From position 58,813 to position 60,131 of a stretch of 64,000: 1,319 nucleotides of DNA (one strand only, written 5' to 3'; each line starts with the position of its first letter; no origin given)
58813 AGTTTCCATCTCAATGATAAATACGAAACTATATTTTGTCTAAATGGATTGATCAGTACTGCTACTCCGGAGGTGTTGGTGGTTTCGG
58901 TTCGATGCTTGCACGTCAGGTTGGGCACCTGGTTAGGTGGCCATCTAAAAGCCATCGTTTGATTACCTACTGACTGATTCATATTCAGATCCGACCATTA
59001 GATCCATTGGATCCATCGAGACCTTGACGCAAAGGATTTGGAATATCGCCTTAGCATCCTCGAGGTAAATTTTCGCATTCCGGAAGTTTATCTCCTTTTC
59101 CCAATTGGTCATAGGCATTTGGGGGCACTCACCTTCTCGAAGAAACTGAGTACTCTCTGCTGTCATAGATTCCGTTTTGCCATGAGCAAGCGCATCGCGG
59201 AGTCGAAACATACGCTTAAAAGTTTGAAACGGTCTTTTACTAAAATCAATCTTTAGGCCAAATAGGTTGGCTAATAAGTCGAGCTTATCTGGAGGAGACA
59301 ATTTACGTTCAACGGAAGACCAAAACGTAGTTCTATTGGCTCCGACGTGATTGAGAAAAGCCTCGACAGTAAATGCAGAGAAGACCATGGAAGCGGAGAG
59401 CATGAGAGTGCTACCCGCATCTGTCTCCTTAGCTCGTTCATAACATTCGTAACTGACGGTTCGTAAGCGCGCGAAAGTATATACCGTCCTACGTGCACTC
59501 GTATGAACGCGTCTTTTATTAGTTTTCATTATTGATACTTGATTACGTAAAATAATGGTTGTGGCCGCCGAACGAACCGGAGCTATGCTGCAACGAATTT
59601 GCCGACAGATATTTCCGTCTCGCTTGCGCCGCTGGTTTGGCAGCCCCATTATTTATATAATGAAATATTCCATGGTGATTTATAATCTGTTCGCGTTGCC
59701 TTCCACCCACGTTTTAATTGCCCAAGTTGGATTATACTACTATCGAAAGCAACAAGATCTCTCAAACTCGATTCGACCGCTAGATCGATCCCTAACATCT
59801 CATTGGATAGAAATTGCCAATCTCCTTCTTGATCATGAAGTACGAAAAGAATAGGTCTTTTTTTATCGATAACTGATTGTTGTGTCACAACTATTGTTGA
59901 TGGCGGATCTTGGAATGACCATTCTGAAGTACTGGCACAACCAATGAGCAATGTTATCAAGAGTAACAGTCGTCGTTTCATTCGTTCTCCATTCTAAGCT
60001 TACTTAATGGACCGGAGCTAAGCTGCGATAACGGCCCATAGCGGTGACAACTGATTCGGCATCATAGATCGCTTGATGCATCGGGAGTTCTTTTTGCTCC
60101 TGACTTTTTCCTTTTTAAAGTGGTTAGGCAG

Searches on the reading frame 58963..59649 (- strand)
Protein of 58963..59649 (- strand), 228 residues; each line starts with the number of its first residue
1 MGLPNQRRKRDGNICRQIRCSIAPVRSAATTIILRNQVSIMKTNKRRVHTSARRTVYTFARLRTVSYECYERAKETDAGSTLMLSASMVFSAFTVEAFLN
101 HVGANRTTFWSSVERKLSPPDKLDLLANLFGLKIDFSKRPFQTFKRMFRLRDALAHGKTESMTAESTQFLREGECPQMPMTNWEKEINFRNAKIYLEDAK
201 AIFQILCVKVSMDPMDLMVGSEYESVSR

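Call 16: search_protein_families(library=pfam, proteins=[window:58963-59649:-], max_evalue=1)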
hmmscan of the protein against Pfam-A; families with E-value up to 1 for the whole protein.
window:58963-59649:- (228 aa): 2 families
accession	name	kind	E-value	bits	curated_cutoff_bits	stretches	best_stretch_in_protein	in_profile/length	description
PF07141.16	Phage_term_sma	-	0.085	13.1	22.8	1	43-97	32-86/174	Putative bacteriophage terminase small subunit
PF18730.6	HEPN_Cthe2314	-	0.15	12.5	27.1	1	108-206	82-162/174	Cthe_2314-like HEPN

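Call 31: search_protein_families(library=ncbifam, proteins=[window:58963-59649:-], max_evalue=1)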
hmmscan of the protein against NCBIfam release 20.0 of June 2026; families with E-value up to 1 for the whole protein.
window:58963-59649:- (228 aa): 2 families
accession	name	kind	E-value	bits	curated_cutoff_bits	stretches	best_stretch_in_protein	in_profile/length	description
NF012098.1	blaBPU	exception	0.099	11.8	525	1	107-159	156-211/262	BPU family class D beta-lactamase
NF012161.0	bla_class_D_main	equivalog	0.12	11.7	250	1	101-151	119-169/236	class D beta-lactamase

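Call 32: search_protein_families(library=padloc, proteins=[window:58963-59649:-], max_evalue=1)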
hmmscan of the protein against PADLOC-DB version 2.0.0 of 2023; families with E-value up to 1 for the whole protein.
window:58963-59649:- (228 aa): 1 family
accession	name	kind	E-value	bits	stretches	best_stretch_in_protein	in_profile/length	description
PDLC03820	RTasHEPN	-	0.014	13.5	1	124-159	58-92/148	DRT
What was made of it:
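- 58963..59532 (-): Stand-alone HEPN-domain protein (189 aa), full length. Weak HEPN hits for the protein itself (calls 16, 32).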

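Call 33: search_protein_families(library=phrogs, proteins=[window:58963-59649:-], max_evalue=1)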
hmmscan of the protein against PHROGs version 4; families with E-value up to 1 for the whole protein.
window:58963-59649:- (228 aa): 2 families
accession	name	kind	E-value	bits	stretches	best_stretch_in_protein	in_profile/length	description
phrog_1437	-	head and packaging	0.16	12.9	1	43-97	32-86/174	terminase small subunit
phrog_18766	-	unknown function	0.17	13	1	103-133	20-49/65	-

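Call 62: search_protein_representatives(protein=window:58963-59532:-)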
Query: 189 residues. Proteins with E-value up to 0.001 (for the whole library): 1073; up to 1e-10: 531; up to 1e-30: 14. The best 150 are listed.
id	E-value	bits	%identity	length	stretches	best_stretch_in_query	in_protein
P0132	3.4e-50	186.8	45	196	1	5-184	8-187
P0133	1.6e-44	168.3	48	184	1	9-186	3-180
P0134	2.7e-42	161.0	43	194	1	6-180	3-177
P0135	1.2e-40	155.7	43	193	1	11-172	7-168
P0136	5.1e-40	153.7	43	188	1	6-178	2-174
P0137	1.1e-39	152.6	45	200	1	4-178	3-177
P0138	2.8e-37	144.7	52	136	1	50-175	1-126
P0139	7.5e-36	140.1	40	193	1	11-169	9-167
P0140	4.1e-34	134.4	39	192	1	7-182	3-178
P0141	1.1e-33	133.0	38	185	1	7-174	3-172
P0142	8.1e-32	127.0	37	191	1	11-174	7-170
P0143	1.7e-31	125.9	39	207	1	6-174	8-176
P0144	1.8e-31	125.9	41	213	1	4-169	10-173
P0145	9.3e-31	123.5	40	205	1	6-164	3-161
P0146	1.4e-30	122.9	39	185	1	8-164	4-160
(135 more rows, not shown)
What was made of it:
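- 58963..59532 (-): 1073 representative homologues aligned end to end (call 62).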

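Call 64: search_solved_structures(query=A2, max_evalue=1)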
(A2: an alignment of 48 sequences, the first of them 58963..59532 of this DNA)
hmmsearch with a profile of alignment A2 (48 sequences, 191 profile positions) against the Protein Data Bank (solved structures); distinct sequences matched with E-value up to 1: 3.
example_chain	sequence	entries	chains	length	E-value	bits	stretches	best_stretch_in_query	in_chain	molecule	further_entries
8bej_A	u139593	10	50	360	0.27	14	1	8-64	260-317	Gamma-aminobutyric acid receptor subunit alpha-5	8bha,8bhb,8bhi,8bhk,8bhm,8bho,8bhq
8bhg_A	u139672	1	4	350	0.29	13.9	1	8-64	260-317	Gamma-aminobutyric acid receptor subunit alpha-5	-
6cdu_A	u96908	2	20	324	0.7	12.6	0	8-73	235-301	chimeric alpha1GABAA receptor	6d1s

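Call 65: search_protein_families(library=pfam, alignment_id=A2, max_evalue=0.1)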
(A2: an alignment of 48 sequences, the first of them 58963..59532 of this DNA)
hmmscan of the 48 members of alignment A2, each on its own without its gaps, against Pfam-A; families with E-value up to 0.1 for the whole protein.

A. member 1, window:58963-59532:- (189 aa): 2 families
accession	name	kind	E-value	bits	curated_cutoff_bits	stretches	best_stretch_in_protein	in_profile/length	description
PF07141.16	Phage_term_sma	-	0.089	13.1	22.8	0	4-58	32-86/174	Putative bacteriophage terminase small subunit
PF18730.6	HEPN_Cthe2314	-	0.097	13.1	27.1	0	68-167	81-162/174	Cthe_2314-like HEPN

B. families by the number of members that match (of 48 scanned): 14 families
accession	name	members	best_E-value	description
PF18730.6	HEPN_Cthe2314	7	0.00055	Cthe_2314-like HEPN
PF18737.6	HEPN_MAE_28990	6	2.7e-05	MAE_28990/MAE_18760-like HEPN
PF18735.6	HEPN_RiboL-PSP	5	4.3e-05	RiboL-PSP-HEPN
PF20263.4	LYRM2-like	1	0.0024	LYR motif-containing protein 2-like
PF01934.22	HepT-like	1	0.0043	Ribonuclease HepT-like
PF10558.14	MTP18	1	0.025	Mitochondrial 18 KDa protein (MTP18)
PF19247.4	DUF5895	1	0.027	Family of unknown function (DUF5895)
PF18736.6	pEK499_p136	1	0.042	HEPN pEK499 p136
PF10074.15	RovC_DNA-bd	1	0.057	T6SS, Transcription factor, DNA binding domain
PF18731.6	HEPN_Swt1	1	0.076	Swt1-like HEPN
PF18739.6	HEPN_Apea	1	0.079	Apea-like HEPN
PF07141.16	Phage_term_sma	1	0.089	Putative bacteriophage terminase small subunit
PF11040.13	DGF-1_C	1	0.094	Dispersed gene family protein 1 C-terminal domain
PF18734.6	HEPN_AbiU2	1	0.098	AbiU2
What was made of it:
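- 58963..59532 (-): Family members hit several HEPN Pfam families (call 65).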

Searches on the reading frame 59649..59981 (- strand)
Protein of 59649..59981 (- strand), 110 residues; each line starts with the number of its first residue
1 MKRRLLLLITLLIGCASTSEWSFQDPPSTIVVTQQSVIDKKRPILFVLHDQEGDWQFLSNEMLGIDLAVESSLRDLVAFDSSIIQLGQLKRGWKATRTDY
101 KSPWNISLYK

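Call 16: search_protein_families(library=pfam, proteins=[window:59649-59981:-], max_evalue=1)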
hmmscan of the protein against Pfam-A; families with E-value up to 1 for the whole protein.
window:59649-59981:- (110 aa): 1 family
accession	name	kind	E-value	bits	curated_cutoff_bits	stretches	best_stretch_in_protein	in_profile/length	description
PF21762.3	DEDDh_C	-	0.039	14.5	27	1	35-75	97-137/188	DNA polymerase III subunit epsilon-like, C-terminal domain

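Call 31: search_protein_families(library=ncbifam, proteins=[window:59649-59981:-], max_evalue=1)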
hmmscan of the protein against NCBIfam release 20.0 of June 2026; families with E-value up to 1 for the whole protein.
window:59649-59981:- (110 aa): 0 families

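Call 32: search_protein_families(library=padloc, proteins=[window:59649-59981:-], max_evalue=1)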
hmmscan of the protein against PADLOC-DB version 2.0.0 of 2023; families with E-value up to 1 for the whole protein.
window:59649-59981:- (110 aa): 0 families

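Call 33: search_protein_families(library=phrogs, proteins=[window:59649-59981:-], max_evalue=1)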
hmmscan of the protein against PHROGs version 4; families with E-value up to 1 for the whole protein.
window:59649-59981:- (110 aa): 2 families
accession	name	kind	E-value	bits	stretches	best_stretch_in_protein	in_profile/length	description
phrog_456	-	lysis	0.27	11.9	1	5-32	16-46/102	Rz-like spanin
phrog_812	-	lysis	0.33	12.1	1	2-42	4-42/102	Rz-like spanin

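Call 48: find_homologous_proteins(query=window:59649-59981:-, max_evalue=0.001)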
Query window:59649-59981:- (110 aa): 5 proteins with E <= 0.001 among 7 candidates.
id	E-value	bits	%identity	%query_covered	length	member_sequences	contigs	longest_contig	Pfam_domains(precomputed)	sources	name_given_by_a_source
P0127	3.0e-61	222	94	100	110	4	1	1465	-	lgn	-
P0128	4.0e-44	167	69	100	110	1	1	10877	-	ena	-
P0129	1.5e-42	162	65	100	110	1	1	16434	-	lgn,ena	-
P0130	5.2e-27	112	51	91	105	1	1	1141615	-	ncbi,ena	-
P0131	2.3e-26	110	47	99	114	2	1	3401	-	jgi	jgi:hypothetical protein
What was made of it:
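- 59649..59981 (-): Small lipoprotein-like protein (110 aa). Its homologues lie in variable or mobile contexts. Homologues at 47-94% identity (call 48).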

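Call 49: find_encoding_contigs(protein=P0128, flank=10000, max_places=3)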
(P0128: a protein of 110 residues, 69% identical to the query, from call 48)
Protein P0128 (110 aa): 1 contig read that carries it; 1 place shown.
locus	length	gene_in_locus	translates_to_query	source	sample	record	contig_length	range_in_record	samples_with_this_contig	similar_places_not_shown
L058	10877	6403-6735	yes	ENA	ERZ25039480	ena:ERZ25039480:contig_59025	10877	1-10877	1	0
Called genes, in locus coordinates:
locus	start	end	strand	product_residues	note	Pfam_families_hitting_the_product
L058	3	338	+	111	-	?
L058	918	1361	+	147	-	-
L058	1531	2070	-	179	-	-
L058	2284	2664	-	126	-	PF13495:Phage_int_SAM_4 (faint)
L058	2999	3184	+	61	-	-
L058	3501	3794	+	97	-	-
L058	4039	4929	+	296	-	PF13091:PLDc_2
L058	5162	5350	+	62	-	-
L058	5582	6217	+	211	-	PF09851:SHOCT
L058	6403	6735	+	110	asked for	-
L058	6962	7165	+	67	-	-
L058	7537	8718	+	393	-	PF14870:PSII_BNR (faint), PF07494:Reg_prop (faint), PF15902:Sortilin-Vps10 (faint)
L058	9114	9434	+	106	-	-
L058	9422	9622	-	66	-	-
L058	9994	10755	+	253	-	PF07021:MetW (weak), PF13489:Methyltransf_23, PF08241:Methyltransf_11, PF08242:Methyltransf_12 (faint), PF13649:Methyltransf_25, PF13847:Methyltransf_31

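Call 50: find_encoding_contigs(protein=P0129, flank=10000, max_places=3)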
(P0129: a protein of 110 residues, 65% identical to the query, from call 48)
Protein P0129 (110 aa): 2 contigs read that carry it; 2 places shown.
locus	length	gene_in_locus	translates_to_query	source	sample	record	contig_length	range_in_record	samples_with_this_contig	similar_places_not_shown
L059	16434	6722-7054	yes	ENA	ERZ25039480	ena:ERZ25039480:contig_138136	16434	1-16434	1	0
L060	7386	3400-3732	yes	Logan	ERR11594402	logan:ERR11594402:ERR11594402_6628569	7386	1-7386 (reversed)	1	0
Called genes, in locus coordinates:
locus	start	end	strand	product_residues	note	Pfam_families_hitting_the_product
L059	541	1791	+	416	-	PF25967:RND-MFP_C (weak)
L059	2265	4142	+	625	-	PF12704:MacB_PCD, PF02687:FtsX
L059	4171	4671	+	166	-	PF02687:FtsX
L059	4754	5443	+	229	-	PF02463:SMC_N (faint), PF00005:ABC_tran, PF13304:AAA_21 (faint)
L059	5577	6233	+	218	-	PF00072:Response_reg, PF00196:GerE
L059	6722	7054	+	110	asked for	-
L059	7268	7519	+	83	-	-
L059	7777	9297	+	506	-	PF04055:Radical_SAM, PF13353:Fer4_12 (weak)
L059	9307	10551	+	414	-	-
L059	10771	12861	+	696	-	PF03412:Peptidase_C39, PF00664:ABC_membrane, PF13304:AAA_21 (faint), PF00005:ABC_tran, PF02463:SMC_N (weak)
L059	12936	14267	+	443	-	PF26002:Beta-barrel_AprE (faint)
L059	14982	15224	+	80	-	-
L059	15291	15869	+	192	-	-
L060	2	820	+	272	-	?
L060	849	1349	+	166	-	PF02687:FtsX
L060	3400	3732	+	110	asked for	-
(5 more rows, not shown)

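Call 51: find_encoding_contigs(protein=P0130, flank=10000, max_places=2)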
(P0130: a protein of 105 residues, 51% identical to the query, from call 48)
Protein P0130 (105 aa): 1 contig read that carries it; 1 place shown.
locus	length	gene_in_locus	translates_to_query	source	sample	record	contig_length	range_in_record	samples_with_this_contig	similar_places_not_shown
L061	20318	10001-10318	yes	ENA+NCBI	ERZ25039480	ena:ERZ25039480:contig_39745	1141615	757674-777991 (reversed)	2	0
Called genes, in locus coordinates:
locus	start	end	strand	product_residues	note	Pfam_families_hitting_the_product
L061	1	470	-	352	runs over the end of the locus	PF25881:HH_YBHG (weak), PF25917:BSH_RND (weak), PF25973:BSH_CzcB (weak), PF25990:Beta-barrel_YknX (faint), PF25885:HH_EMRA, PF25954:Beta-barrel_RND_2, PF25967:RND-MFP_C (weak), PF25989:YknX_C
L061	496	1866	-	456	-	PF02321:OEP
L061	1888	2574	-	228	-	PF00440:TetR_N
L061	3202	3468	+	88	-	-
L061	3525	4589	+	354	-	PF13102:Phage_int_SAM_5 (faint), PF00589:Phage_integrase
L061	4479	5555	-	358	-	PF13102:Phage_int_SAM_5, PF00589:Phage_integrase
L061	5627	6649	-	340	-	PF13191:AAA_16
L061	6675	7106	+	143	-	-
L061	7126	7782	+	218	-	PF21845:DUF6904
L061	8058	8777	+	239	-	-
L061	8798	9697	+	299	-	-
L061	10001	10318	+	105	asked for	-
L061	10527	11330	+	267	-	-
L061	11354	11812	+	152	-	-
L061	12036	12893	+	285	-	PF13365:Trypsin_2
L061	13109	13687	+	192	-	-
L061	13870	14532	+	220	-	-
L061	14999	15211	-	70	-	-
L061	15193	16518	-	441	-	-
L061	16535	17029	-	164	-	-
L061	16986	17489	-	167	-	PF05565:Sipho_Gp157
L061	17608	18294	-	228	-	-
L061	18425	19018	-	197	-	PF00196:GerE (faint)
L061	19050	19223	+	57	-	-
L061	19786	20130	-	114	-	-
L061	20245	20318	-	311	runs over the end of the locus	-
